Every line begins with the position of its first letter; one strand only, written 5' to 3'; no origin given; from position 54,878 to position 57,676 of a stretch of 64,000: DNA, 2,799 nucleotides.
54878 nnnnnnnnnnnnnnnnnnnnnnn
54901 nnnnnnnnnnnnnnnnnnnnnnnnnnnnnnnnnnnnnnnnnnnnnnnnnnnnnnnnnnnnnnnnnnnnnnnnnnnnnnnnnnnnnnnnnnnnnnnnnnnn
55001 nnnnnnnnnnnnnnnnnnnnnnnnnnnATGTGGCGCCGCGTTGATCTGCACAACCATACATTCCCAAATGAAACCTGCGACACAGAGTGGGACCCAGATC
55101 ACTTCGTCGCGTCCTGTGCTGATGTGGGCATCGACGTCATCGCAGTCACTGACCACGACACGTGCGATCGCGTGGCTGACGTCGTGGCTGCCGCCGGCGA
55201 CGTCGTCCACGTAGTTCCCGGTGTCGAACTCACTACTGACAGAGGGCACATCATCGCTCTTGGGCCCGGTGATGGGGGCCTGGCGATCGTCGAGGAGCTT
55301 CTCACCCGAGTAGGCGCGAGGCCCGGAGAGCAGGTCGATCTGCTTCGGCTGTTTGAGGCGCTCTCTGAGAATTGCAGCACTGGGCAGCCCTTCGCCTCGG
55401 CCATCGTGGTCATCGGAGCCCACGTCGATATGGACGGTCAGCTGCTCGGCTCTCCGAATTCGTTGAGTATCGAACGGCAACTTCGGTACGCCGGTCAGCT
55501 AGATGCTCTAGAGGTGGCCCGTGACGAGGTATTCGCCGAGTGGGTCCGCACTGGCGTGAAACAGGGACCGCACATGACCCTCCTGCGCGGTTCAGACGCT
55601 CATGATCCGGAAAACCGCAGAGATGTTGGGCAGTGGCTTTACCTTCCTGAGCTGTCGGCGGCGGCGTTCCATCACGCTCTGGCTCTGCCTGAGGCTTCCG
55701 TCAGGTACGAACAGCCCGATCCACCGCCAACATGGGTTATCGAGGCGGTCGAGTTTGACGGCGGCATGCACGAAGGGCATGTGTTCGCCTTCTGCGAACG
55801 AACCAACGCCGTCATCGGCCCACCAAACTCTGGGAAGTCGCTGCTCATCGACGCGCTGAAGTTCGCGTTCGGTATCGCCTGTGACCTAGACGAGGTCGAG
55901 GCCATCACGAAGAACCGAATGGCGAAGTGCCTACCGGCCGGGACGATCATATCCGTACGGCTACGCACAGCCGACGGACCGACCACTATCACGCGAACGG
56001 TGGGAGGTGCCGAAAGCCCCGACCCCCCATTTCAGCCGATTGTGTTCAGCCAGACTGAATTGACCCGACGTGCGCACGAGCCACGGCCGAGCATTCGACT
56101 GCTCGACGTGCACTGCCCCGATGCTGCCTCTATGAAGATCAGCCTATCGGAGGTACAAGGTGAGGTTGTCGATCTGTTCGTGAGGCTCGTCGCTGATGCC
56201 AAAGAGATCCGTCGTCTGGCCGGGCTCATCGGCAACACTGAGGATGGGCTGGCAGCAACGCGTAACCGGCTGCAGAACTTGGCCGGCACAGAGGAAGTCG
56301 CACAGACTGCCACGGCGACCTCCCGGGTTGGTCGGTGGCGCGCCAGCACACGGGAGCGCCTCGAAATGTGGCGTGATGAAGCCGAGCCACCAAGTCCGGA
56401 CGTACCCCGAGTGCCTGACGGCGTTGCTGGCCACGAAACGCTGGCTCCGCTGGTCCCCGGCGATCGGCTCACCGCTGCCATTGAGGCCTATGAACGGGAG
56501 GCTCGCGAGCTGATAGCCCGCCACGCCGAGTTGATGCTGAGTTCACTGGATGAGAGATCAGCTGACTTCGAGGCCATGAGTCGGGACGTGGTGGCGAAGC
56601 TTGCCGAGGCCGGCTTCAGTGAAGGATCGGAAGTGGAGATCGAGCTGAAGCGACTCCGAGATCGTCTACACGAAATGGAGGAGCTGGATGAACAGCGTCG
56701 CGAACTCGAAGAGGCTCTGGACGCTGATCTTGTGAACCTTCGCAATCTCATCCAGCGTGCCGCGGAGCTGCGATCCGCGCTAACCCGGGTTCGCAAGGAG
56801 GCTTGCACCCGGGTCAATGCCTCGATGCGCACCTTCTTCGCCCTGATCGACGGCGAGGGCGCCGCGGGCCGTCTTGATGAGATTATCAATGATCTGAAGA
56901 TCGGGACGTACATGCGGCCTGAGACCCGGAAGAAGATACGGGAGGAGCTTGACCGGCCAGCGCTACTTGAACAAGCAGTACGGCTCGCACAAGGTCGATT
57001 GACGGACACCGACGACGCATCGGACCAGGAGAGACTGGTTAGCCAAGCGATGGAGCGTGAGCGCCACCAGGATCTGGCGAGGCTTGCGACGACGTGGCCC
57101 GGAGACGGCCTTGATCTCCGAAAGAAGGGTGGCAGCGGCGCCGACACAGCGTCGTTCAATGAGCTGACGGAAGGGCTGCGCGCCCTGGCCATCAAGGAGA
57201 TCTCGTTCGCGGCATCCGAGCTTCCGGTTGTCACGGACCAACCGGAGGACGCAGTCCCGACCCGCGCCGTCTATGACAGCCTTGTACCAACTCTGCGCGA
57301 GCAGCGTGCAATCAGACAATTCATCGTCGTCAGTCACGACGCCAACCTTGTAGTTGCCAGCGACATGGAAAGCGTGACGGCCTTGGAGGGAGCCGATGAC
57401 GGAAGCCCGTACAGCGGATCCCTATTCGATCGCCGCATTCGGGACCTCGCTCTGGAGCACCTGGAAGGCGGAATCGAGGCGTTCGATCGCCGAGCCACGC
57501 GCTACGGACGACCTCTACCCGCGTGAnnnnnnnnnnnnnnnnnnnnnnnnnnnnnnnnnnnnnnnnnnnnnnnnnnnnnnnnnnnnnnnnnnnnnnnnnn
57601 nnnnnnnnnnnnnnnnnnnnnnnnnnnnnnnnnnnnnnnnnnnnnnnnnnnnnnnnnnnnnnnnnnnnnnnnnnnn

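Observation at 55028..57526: PHP-phosphoesterase/SMC-like ATPase fusion resembling the single-gene Ppl antiphage system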

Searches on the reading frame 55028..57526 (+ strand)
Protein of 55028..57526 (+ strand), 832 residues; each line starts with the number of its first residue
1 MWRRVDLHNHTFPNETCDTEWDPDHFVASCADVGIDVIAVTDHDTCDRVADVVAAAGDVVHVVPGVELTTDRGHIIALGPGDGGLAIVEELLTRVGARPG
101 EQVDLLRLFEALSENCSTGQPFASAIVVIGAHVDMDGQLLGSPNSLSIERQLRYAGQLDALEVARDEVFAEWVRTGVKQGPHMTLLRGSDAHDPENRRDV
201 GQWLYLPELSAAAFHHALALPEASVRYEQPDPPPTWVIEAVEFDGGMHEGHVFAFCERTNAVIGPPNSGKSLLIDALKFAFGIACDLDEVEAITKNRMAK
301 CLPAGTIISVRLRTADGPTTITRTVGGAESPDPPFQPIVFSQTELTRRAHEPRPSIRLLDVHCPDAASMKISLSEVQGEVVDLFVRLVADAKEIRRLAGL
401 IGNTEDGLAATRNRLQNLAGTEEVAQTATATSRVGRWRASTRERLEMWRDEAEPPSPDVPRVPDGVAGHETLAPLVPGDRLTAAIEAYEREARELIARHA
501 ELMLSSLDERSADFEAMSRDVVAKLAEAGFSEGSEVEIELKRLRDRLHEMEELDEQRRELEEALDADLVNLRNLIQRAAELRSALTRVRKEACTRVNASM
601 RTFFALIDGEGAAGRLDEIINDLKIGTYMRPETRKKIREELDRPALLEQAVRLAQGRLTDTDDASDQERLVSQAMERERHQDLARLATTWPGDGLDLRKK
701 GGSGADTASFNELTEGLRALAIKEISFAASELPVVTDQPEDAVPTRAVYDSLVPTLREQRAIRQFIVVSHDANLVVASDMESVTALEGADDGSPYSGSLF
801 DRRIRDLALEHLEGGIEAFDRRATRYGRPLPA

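Call 3: search_protein_families(library=padloc, proteins=[window:55028-57526:+], max_evalue=1)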
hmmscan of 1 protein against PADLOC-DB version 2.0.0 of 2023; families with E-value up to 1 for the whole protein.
window:55028-57526:+ (832 aa): 16 families
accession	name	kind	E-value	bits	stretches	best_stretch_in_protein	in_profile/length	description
PDLC02208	Ppl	-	3.7e-26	89.5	2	608-825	680-891/894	-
PDLC03867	LmuB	-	9.3e-07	25.7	1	236-326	4-86/605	-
PDLC04678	PDC-M49A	-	1.8e-06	24.5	1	1-76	1-78/681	-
PDLC03859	LmuB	-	4.4e-06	24.2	2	487-641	218-362/611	-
PDLC04680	PDC-M49A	-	2.7e-05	21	1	3-78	2-78/674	-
PDLC04135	mad3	-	4.3e-05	21.2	1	250-284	15-49/374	mads_3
PDLC03863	LmuB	-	4.8e-05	20.2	1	238-327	5-86/610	-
PDLC02980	AriA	-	6e-05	21.1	1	260-289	2-31/304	-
PDLC03860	LmuB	-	0.0048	13.5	1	252-295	21-63/565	-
PDLC04182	HEC-01A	-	0.0051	13.8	1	260-280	34-54/406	-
PDLC00250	LmuB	-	0.008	12.9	1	254-296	24-66/582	AAA ATPase domain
PDLC00071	GajA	-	0.0085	12.9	1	254-282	20-48/588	AAA ATPase domain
PDLC00255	LmuB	-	0.012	12.4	1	249-289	18-58/550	AAA ATPase domain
PDLC00069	GajA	-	0.018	11.5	1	254-282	20-48/687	AAA ATPase domain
PDLC01515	Csx3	-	0.03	11.9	1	262-279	11-28/183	"CAS-I,CAS-III; associated"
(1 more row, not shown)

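Call 4: search_protein_families(library=pfam, proteins=[window:55028-57526:+], max_evalue=1)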
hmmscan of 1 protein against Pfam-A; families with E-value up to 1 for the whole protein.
window:55028-57526:+ (832 aa): 6 families
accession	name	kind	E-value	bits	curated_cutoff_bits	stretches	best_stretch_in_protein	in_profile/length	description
PF02463.25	SMC_N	-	4.1e-05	23.5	40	1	252-283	19-50/220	RecF/RecN/SMC N terminal domain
PF13304.12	AAA_21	-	0.00083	19.9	27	1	260-286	2-28/304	AAA domain, putative AbiEii toxin, Type IV TA system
PF02811.25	PHP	-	0.00087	20.1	26.4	1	6-71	1-66/164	PHP domain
PF13555.12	AAA_29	-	0.0046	17.1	27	1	247-278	12-43/61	P-loop containing region of AAA domain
PF13476.12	AAA_23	-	0.094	13.8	27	1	249-282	11-44/201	AAA domain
PF01926.29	MMR_HSR1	-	0.11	13.1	21.9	1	261-278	3-20/113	50S ribosome-binding GTPase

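Call 5: search_protein_families(library=ncbifam, proteins=[window:55028-57526:+], max_evalue=1)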
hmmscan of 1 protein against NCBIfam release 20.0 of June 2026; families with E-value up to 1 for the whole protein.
window:55028-57526:+ (832 aa): 13 families
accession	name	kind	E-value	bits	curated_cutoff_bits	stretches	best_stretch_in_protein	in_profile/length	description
NF045780.1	TrlF_fam_ATP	equivalog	3.3e-58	198.2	350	2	487-827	586-944/944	TrlF family AAA-like ATPase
NF042955.1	Ppl_antiphage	equivalog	3.1e-29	101.5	1000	2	675-825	730-881/882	anti-phage protein Ppl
NF045781.1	Spaf1101_AAA_ATP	equivalog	7.5e-24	84.2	475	2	731-826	735-832/836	Spaf_1101 family AAA-like ATPase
NF038032.1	CehA_McbA_metalo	domain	2.7e-14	53.3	80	1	2-219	2-209/315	CehA/McbA family metallohydrolase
NF047791.1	RNaseRnm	equivalog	1.4e-07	31.1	375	1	5-71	3-69/275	RNase RNM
NF003034.1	PRK03918.1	equivalog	2.4e-06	25.8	700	1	503-590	557-644/878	DNA double-strand break repair ATPase Rad50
NF041577.1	nside_bi_sphtase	equivalog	4.7e-06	26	400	1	4-70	3-67/276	3',5'-nucleoside bisphosphate phosphatase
TIGR02169.1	SMC_prok_A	equivalog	0.00027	18.8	729.4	2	254-284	20-50/1165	chromosome segregation protein SMC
NF041034.1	Rad50_Sulf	equivalog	0.027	12.3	1000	0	535-646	171-281/872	DNA double-strand break repair ATPase Rad50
NF001688.0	PRK00448.1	equivalog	0.085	10.3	873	1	3-68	337-402/1445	PolC-type DNA polymerase III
NF045487.1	ASRP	equivalog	0.1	11.2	300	1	483-607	376-491/593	archaea-specific SMC-related protein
NF002244.0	PRK01156.1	equivalog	0.49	8.4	847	0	487-590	543-650/895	DNA double-strand break repair ATPase Rad50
NF002572.0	PRK02224.1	equivalog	0.66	8.1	1087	1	752-779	835-861/888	DNA double-strand break repair ATPase Rad50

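Call 12: search_solved_structures(query=window:55028-57526:+, max_evalue=1, show_alignments=3)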
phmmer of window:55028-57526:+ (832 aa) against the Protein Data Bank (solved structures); distinct sequences matched with E-value up to 1: 15.
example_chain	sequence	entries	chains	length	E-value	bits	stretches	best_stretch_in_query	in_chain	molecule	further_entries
6een_D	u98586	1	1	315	5.7e-06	28.1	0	546-619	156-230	Designer Pentatricopeptide Protein dPPR10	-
6een_A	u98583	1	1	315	2.8e-05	25.8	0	577-621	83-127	Designer Pentatricopeptide Protein dPPR10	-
6een_C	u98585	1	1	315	5.7e-05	24.8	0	577-621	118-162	Designer Pentatricopeptide Protein dPPR10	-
6een_B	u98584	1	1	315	7.6e-05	24.4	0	562-621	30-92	Designer Pentatricopeptide Protein dPPR10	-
5i9g_C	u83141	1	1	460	9.9e-05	24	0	542-620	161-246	pentatricopeptide repeat protein dPPR-U8C2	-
7ug9_A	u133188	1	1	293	0.00028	22.5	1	6-71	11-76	5'-3' exoribonuclease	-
9etk_A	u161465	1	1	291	0.00074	21.1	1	4-106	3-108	Metal-dependent phosphoesterases (PHP family)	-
1e69_A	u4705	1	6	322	0.0026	19.3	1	252-284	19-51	CHROMOSOME SEGREGATION SMC PROTEIN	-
4wsl_A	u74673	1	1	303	0.004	18.7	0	577-620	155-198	Pentatricopeptide repeat protein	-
4ozs_A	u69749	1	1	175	0.0096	17.4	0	562-621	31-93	Alpha solenoid protein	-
5xg3_A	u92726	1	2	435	0.06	14.8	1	255-355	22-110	Chromosome partition protein Smc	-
5h66_A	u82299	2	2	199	0.062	14.7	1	255-355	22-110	Chromosome partition protein Smc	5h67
3zgx_A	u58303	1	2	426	0.17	13.3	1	255-355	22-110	CHROMOSOME PARTITION PROTEIN SMC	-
5gm6_X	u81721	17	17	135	0.18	13.2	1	513-582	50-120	Pre-mRNA-splicing factor CWC21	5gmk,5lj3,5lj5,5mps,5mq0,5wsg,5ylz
8roc_A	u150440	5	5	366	0.85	11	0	253-283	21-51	Structural maintenance of chromosomes protein 1A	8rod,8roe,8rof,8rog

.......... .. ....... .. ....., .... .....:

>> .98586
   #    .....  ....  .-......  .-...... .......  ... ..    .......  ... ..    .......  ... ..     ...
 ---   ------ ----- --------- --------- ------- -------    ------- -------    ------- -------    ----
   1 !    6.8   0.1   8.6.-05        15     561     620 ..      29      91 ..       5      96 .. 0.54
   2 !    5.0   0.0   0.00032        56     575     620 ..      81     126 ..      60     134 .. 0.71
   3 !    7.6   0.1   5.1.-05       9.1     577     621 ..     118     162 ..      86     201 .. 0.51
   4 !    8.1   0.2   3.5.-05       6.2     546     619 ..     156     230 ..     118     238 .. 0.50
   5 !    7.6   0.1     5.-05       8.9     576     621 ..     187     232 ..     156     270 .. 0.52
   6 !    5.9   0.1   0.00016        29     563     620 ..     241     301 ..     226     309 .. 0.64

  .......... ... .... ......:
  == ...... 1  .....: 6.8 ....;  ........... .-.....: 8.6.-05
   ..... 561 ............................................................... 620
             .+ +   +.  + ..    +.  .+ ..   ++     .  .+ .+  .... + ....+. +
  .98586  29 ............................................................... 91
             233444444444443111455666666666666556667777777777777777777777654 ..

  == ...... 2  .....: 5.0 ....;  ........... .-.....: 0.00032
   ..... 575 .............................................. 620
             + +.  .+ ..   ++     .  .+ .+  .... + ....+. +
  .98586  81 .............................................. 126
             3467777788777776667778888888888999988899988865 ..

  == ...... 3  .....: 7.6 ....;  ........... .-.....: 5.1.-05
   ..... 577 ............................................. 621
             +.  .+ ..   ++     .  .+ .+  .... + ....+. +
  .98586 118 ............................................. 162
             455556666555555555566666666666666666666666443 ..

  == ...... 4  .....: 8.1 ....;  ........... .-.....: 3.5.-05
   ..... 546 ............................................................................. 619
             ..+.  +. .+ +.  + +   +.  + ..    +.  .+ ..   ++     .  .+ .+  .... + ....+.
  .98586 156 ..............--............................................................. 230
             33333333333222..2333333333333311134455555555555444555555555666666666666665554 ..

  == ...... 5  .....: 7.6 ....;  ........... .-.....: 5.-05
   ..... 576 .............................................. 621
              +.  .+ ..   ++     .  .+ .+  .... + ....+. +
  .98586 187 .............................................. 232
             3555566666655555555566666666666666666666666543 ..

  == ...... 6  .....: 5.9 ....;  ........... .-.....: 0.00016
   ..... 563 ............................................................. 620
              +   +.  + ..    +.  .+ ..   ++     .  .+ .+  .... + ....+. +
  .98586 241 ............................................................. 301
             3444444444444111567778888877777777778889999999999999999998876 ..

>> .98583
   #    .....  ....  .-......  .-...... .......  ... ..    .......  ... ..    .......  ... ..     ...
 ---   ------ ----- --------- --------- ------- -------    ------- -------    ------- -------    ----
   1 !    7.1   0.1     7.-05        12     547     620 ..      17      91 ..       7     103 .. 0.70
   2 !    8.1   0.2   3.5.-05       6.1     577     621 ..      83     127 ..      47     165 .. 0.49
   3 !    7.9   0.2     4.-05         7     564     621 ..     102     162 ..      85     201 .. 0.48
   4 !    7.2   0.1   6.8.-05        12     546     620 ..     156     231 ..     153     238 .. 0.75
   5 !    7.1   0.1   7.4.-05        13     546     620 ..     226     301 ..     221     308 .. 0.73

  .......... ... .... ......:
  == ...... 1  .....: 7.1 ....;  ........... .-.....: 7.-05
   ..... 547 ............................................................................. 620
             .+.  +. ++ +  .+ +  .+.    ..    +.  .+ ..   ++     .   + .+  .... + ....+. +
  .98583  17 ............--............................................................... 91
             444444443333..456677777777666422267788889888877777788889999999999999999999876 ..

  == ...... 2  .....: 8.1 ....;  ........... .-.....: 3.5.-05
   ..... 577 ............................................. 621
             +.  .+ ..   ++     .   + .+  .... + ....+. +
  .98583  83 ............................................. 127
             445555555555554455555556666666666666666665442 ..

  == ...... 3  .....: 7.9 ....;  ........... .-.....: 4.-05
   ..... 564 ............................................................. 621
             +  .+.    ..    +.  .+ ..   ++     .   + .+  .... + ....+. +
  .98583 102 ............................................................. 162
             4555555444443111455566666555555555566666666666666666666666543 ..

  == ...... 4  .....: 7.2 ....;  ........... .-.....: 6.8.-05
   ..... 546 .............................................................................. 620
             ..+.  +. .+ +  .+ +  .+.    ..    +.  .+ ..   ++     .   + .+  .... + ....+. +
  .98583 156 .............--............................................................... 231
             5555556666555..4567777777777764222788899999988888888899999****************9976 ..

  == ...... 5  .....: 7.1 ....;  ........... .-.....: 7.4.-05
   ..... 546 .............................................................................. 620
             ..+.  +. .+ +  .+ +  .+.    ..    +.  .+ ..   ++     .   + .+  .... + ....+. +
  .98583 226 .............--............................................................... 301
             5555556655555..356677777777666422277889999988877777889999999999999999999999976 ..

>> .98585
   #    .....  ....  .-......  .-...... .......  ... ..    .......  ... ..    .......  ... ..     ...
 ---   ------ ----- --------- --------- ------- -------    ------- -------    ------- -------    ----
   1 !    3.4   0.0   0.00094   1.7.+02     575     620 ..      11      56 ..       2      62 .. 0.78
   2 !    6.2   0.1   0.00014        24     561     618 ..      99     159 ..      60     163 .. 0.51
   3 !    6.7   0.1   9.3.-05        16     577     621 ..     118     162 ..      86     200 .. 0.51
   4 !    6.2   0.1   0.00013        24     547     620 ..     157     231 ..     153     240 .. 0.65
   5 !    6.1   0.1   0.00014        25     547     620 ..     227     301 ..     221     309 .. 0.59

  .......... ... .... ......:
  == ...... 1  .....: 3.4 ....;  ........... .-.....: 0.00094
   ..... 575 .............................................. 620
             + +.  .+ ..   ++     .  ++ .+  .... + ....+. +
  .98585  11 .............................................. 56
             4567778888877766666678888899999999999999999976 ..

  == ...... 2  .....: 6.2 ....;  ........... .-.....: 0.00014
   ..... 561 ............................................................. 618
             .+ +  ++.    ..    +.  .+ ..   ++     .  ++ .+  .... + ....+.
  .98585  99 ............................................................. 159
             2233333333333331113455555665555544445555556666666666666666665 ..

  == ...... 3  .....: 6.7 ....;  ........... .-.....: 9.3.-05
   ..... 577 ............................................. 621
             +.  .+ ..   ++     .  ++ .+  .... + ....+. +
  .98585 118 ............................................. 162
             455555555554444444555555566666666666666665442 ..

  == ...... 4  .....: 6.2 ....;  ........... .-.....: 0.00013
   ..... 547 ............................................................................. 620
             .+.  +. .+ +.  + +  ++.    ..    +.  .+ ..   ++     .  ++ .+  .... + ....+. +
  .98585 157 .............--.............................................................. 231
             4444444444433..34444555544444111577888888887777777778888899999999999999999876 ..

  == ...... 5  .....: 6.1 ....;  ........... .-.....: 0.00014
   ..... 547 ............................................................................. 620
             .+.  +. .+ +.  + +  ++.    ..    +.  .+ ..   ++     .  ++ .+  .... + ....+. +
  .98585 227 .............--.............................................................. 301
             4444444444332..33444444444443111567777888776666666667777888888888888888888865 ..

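Call 13: find_homologous_proteins(query=window:55028-57526:+, max_evalue=0.001)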
Query window:55028-57526:+ (832 aa): 33 proteins with E <= 0.001 among 8000 candidates.
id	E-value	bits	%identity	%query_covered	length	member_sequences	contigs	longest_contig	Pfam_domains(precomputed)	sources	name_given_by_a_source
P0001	0.0e+0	1712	99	94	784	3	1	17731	-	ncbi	ncbi:MAG: hypothetical protein WD354_07525 [Acidimicrobiia bacterium]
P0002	0.0e+0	1227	66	100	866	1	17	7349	PF02463.26,PF13304.13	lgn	-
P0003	0.0e+0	1069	59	100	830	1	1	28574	PF02811.27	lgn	-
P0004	2.9e-260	884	52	99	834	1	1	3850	PF02463.26,PF13304.13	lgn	-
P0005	1.2e-259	882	50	100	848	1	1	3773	PF02463.26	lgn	-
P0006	2.9e-255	868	51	100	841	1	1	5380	-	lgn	-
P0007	5.0e-254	863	50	100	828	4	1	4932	-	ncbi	-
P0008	1.4e-246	839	52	100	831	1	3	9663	PF02811.27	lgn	-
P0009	5.5e-243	827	50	100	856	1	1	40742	-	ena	-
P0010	1.2e-242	826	50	99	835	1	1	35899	PF02463.26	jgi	jgi:hypothetical protein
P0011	2.8e-241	821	49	99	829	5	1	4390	PF02463.26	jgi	jgi:hypothetical protein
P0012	3.0e-241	821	49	99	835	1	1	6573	PF02463.26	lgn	-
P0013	9.1e-241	820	50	99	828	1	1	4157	PF13304.13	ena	-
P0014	2.9e-238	811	49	99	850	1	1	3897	-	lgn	-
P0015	2.5e-235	802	49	99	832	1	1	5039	PF02463.26,PF13304.13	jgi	jgi:hypothetical protein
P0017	7.7e-231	787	49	100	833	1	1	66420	PF02463.26,PF13304.13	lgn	-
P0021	5.6e-212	724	46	99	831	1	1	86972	PF02811.27,PF02463.26,PF13304.13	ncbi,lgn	-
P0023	4.6e-204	698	45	99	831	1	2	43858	PF02811.27,PF02463.26,PF13304.13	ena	-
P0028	1.4e-175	604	40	99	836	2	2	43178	-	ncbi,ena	-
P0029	2.4e-130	454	37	97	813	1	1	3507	PF13263.13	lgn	-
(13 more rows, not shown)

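Call 17: find_homologous_proteins(query=A1, max_evalue=0.001)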
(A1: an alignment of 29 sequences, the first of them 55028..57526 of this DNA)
Query A1 (29 sequences) (832 aa, profile of the alignment): 34 proteins with E <= 0.001 among 8000 candidates.
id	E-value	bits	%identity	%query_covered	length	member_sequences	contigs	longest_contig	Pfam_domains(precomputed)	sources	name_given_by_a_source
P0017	0.0e+0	1271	49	100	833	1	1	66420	PF02463.26,PF13304.13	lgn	-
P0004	0.0e+0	1261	52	99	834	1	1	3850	PF02463.26,PF13304.13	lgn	-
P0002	0.0e+0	1251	66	100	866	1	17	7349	PF02463.26,PF13304.13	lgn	-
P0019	0.0e+0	1248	46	100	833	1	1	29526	PF02811.27,PF02463.26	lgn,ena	-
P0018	0.0e+0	1243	47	100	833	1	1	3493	PF02811.27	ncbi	-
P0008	0.0e+0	1241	52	100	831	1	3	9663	PF02811.27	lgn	-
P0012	0.0e+0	1240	49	99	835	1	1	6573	PF02463.26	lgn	-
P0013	0.0e+0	1231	50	99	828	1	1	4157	PF13304.13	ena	-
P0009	0.0e+0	1228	50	100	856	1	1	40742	-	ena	-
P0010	0.0e+0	1226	50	99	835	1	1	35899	PF02463.26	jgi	jgi:hypothetical protein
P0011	0.0e+0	1225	49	99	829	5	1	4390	PF02463.26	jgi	jgi:hypothetical protein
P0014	0.0e+0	1212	49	99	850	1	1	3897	-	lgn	-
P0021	0.0e+0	1209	46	99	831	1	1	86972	PF02811.27,PF02463.26,PF13304.13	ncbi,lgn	-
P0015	0.0e+0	1207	49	99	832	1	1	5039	PF02463.26,PF13304.13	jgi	jgi:hypothetical protein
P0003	0.0e+0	1206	59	100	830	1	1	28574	PF02811.27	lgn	-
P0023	0.0e+0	1141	45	99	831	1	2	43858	PF02811.27,PF02463.26,PF13304.13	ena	-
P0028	0.0e+0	1047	40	99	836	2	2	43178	-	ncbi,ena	-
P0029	6.7e-281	952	37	97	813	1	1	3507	PF13263.13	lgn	-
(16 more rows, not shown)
